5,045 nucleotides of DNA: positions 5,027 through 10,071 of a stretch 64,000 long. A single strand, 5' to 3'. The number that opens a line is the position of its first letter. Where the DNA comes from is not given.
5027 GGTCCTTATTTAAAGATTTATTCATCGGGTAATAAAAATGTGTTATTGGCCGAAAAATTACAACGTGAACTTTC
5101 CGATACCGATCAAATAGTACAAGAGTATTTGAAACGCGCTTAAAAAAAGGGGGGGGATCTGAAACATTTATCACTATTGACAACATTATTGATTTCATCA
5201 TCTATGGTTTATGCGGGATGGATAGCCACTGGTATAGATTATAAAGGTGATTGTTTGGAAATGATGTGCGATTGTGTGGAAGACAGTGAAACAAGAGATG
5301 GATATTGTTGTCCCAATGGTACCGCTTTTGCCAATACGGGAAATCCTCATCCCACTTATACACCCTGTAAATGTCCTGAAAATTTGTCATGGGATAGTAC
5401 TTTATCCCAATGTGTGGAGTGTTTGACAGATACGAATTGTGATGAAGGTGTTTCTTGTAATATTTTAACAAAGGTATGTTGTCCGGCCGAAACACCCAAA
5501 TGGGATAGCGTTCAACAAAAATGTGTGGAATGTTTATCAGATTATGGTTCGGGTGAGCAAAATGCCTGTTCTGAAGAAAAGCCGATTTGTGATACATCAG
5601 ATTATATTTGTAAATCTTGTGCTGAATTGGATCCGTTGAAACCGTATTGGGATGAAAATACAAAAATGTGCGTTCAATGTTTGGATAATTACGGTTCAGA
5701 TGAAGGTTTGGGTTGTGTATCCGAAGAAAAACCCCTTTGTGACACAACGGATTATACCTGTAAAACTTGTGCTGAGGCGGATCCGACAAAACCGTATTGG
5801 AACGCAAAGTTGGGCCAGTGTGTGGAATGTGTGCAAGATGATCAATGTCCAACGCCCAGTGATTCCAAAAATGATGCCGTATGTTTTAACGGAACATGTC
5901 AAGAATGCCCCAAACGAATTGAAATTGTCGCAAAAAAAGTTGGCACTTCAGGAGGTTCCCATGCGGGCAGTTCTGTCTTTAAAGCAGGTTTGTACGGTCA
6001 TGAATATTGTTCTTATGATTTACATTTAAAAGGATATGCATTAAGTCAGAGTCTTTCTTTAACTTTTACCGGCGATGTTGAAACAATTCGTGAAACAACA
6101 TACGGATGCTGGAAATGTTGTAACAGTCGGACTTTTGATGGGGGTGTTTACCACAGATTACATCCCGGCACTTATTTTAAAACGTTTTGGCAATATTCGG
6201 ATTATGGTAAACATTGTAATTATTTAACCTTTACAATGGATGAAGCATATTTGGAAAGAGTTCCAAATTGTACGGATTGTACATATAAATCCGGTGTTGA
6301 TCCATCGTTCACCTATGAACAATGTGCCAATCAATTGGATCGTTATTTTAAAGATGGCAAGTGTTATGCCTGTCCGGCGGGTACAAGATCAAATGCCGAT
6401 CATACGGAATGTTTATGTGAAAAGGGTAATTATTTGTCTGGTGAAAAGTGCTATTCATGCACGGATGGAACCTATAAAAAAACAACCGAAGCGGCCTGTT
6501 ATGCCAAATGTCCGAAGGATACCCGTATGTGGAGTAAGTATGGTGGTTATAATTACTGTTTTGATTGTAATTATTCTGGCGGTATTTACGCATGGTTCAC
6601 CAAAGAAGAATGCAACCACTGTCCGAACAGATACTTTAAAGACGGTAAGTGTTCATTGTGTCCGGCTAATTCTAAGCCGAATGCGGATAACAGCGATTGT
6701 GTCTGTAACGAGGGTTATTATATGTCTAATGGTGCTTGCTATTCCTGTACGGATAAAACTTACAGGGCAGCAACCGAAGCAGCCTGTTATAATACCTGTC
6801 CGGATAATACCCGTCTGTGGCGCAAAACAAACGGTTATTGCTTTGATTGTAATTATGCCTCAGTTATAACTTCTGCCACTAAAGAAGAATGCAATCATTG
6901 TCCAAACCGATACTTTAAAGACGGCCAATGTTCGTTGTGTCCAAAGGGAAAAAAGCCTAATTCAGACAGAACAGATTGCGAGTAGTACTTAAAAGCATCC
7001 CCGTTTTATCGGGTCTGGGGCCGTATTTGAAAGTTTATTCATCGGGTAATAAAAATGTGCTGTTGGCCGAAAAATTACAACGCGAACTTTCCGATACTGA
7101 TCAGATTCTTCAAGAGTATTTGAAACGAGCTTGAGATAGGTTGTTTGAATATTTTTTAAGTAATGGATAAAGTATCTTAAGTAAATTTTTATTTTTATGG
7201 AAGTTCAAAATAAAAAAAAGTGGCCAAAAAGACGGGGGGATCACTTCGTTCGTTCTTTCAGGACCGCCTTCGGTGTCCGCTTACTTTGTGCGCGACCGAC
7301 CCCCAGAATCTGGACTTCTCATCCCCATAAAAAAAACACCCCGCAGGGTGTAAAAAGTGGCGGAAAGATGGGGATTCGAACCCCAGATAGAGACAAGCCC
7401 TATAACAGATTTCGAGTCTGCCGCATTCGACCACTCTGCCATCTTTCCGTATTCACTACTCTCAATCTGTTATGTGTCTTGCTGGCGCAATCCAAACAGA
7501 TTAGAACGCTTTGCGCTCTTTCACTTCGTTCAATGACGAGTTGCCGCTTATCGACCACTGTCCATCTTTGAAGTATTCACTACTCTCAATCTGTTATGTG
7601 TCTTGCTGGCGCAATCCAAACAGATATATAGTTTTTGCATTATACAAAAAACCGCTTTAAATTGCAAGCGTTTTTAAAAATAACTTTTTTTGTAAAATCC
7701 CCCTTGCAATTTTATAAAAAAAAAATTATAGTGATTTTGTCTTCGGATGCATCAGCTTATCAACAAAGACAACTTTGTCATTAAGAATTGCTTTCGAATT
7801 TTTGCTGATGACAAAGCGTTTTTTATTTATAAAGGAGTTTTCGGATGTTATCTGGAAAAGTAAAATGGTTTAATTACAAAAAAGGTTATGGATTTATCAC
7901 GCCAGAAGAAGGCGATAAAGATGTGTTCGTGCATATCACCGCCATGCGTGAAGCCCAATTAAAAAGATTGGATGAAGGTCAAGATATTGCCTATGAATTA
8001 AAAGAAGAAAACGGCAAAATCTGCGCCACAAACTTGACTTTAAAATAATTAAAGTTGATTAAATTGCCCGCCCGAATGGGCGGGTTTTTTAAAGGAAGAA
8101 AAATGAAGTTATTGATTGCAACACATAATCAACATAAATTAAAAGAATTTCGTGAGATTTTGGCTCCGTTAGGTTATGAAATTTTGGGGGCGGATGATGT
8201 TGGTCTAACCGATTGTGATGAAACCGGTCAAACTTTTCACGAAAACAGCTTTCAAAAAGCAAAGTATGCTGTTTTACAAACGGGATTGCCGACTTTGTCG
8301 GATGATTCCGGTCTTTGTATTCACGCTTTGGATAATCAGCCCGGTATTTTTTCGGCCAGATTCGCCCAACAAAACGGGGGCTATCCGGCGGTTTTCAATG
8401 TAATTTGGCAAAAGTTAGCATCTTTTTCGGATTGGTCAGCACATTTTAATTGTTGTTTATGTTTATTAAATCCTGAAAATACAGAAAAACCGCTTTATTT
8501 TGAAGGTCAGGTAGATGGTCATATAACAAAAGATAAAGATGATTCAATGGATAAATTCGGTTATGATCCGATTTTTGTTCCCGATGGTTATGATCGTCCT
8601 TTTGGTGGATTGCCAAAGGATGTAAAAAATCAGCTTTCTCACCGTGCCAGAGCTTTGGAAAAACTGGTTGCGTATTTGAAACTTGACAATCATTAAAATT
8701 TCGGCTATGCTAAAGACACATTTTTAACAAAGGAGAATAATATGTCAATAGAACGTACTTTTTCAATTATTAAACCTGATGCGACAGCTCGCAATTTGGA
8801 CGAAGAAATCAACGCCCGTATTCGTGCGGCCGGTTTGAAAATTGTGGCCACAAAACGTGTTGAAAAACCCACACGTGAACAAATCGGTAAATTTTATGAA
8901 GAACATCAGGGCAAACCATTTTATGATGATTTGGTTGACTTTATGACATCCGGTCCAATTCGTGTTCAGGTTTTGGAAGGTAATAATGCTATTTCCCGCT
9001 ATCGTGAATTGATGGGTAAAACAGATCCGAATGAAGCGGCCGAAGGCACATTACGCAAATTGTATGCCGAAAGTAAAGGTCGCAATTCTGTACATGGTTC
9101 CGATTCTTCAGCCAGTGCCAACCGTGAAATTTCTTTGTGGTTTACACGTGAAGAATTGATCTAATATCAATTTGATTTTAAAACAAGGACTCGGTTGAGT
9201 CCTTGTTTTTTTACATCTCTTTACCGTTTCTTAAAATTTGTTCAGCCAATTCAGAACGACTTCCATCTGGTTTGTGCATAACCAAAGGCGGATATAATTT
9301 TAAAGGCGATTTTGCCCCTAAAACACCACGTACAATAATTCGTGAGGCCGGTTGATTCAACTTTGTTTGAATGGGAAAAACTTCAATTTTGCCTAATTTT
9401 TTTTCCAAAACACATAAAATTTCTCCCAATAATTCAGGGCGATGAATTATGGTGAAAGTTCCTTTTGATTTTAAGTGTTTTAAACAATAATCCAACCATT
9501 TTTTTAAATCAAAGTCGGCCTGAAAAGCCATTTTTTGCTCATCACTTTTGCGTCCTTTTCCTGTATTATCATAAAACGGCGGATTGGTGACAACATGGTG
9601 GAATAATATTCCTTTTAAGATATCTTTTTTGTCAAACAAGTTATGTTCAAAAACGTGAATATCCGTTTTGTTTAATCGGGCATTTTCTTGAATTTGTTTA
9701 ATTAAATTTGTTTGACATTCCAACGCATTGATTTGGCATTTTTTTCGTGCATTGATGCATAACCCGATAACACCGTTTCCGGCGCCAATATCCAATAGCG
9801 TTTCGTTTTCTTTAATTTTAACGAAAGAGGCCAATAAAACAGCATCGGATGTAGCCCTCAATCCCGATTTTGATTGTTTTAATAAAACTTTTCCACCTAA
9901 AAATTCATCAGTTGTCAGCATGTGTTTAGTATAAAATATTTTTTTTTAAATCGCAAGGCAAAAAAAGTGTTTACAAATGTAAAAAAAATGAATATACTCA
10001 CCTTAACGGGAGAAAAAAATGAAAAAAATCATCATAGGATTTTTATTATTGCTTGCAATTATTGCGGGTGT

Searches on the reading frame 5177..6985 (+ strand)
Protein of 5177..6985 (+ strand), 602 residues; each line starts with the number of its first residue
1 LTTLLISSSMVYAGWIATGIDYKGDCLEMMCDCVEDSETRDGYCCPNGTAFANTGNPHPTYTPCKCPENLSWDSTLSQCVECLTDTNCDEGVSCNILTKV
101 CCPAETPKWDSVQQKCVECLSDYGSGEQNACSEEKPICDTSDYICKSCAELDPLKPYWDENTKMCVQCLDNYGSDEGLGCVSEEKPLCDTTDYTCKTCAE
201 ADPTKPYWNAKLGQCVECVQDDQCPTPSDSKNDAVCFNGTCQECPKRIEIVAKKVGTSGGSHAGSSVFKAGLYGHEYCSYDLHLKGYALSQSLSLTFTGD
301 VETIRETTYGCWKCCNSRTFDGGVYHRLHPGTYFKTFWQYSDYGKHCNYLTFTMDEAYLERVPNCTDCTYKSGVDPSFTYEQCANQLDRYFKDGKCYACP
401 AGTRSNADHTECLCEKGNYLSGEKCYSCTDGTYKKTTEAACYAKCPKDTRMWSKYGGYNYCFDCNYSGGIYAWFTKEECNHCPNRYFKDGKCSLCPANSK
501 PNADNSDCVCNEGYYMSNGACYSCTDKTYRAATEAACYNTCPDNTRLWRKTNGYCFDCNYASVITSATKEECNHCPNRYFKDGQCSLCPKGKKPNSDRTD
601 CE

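Call 6: search_protein_families(library=ncbifam, proteins=[window:5177-6985:+], max_evalue=0.00001)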
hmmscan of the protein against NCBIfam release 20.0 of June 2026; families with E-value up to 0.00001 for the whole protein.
window:5177-6985:+ (602 aa): 0 families

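Call 17: search_protein_families(library=pfam, proteins=[window:5177-6985:+], max_evalue=0.001)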
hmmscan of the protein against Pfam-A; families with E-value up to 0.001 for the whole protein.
window:5177-6985:+ (602 aa): 1 family
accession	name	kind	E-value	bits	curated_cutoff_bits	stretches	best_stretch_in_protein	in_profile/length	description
PF23091.2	TNFR_ELAPOR1_6th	-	0.00026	21.3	33.2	1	476-502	11-39/41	ELAPOR1-like, TNF receptor-like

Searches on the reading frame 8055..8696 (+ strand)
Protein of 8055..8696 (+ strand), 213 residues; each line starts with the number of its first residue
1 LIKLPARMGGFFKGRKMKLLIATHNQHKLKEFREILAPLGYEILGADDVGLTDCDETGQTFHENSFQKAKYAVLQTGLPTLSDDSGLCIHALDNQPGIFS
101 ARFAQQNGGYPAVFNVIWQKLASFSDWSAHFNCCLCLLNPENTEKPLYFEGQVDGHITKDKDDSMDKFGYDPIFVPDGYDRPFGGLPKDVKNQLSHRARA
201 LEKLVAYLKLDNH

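Call 6: search_protein_families(library=ncbifam, proteins=[window:8055-8696:+], max_evalue=0.00001)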
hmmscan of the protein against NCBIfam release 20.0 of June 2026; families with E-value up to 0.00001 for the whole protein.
window:8055-8696:+ (213 aa): 8 families
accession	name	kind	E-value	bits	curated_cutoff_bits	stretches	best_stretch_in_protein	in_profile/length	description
NF011397.0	PRK14822.1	equivalog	3.2e-48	163.7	234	1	17-209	2-194/201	XTP/dITP diphosphatase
NF011398.0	PRK14823.1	equivalog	2.9e-46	157.7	272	1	17-209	1-189/191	non-canonical purine NTP diphosphatase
TIGR00042.1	TIGR00042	equivalog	2.5e-45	154.2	145.35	1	18-208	1-183/184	RdgB/HAM1 family non-canonical purine NTP pyrophosphatase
NF011399.0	PRK14824.1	subfamily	1.4e-40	138.9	267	1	17-209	3-201/206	putative deoxyribonucleotide triphosphate pyrophosphatase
NF011396.0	PRK14821.1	equivalog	5.6e-32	110.8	203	1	17-209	1-181/185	XTP/dITP diphosphatase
NF002698.0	PRK02491.1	equivalog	1.3e-31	109.8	301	1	18-205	129-317/328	nucleoside-triphosphate diphosphatase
NF011401.0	PRK14826.1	equivalog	2.9e-29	102.1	268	1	15-209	7-217/226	putative deoxyribonucleotide triphosphate pyrophosphatase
NF011400.0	PRK14825.1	equivalog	1.4e-22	80.5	246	1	19-208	4-194/199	putative deoxyribonucleotide triphosphate pyrophosphatase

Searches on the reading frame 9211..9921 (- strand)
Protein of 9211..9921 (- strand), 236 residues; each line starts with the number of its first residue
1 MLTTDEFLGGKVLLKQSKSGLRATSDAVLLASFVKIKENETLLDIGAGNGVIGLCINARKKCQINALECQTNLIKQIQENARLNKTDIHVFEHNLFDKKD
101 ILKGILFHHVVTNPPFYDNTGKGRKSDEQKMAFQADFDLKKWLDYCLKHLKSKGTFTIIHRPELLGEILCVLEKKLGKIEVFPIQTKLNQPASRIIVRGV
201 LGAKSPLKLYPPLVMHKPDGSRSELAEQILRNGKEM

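Call 6: search_protein_families(library=ncbifam, proteins=[window:9211-9921:-], max_evalue=0.00001)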
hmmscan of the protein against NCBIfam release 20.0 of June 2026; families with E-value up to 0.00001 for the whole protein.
window:9211-9921:- (236 aa): 9 families
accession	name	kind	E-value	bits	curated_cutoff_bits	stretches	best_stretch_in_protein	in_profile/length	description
NF047853.1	tRm6a37MtseTrmN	equivalog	3.2e-17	63.1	350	1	18-177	23-184/244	tRNA(1)(Val) (adenine(37)-N(6))-methyltransferase TrmN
NF011529.0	PRK14968.1-3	equivalog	4.6e-15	55.6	162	1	22-160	18-156/198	putative methyltransferase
TIGR00537.1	hemK_rel_arch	hypoth_equivalog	1.6e-14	54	87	1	25-160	6-140/179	HemK2/MTQ2 family protein methyltransferase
TIGR03534.1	RF_mod_PrmC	equivalog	3.9e-11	42.9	199.1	1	32-121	80-171/253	peptide chain release factor N(5)-glutamine methyltransferase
TIGR00536.1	hemK_fam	subfamily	6.6e-10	38.5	115.5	1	33-125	106-201/286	HemK family protein methyltransferase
TIGR02469.1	CbiT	equivalog_domain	4.2e-07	30.2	78.3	1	33-93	14-76/124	precorrin-6Y C5,15-methyltransferase (decarboxylating) subunit CbiT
TIGR01444.1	fkbM_fam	subfamily_domain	3.4e-06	27.6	37.7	1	41-109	1-71/143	FkbM family methyltransferase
NF007023.0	PRK09489.1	equivalog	4e-06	26.2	295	1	28-121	186-276/342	16S rRNA (guanine(1207)-N(2))-methyltransferase RsmC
NF011530.0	PRK14968.1-4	equivalog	9.5e-06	25.1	243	0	23-138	22-131/202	putative methyltransferase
